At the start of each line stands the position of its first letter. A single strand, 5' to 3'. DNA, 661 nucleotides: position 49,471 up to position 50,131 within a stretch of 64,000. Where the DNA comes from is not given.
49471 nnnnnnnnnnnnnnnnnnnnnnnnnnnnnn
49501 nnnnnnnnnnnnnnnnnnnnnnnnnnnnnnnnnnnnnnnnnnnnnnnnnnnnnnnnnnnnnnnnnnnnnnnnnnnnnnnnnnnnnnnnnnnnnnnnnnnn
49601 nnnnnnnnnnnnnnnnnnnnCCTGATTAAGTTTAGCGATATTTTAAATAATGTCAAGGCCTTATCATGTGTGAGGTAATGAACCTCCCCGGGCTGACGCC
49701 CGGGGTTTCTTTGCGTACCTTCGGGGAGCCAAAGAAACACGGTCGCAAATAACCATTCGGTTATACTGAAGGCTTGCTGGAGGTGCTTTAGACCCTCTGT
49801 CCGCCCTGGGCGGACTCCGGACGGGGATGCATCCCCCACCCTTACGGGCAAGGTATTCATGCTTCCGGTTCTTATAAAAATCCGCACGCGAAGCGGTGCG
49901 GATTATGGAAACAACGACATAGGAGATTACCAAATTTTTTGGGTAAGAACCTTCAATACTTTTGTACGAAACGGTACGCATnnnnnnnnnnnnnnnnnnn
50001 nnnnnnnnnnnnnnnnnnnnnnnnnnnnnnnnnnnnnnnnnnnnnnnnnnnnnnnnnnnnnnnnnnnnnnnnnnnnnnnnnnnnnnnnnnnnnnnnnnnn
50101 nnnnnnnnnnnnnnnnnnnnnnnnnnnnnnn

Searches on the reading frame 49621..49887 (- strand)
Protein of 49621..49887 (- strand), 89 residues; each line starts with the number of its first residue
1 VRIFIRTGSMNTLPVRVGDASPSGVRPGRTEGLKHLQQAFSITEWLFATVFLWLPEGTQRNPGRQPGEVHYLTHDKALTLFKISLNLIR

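Call 38: search_protein_representatives(protein=window:49621-49887:-)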
Query: 89 residues. Proteins with E-value up to 0.001 (for the whole library): 2; up to 1e-10: 0; up to 1e-30: 0. The best 2 are listed.
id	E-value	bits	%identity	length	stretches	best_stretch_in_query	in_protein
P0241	5.8e-04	36.2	26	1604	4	13-75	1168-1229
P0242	6.7e-04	36.0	42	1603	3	7-37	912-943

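Call 62: search_protein_families(library=pfam, proteins=[window:49621-49887:-], max_evalue=0.1)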
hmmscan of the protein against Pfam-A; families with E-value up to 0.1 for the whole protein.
window:49621-49887:- (89 aa): 0 families

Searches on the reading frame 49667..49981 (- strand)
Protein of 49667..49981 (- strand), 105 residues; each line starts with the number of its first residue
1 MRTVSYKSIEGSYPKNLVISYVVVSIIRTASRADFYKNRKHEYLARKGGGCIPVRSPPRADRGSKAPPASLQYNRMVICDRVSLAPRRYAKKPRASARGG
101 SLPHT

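Call 32: find_homologous_proteins(query=window:49667-49981:-, max_evalue=10)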
Query window:49667-49981:-: 3 candidates shared short words with the query, none scored E <= 10.

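Call 62: search_protein_families(library=pfam, proteins=[window:49667-49981:-], max_evalue=0.1)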
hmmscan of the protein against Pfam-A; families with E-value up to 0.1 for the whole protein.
window:49667-49981:- (105 aa): 0 families
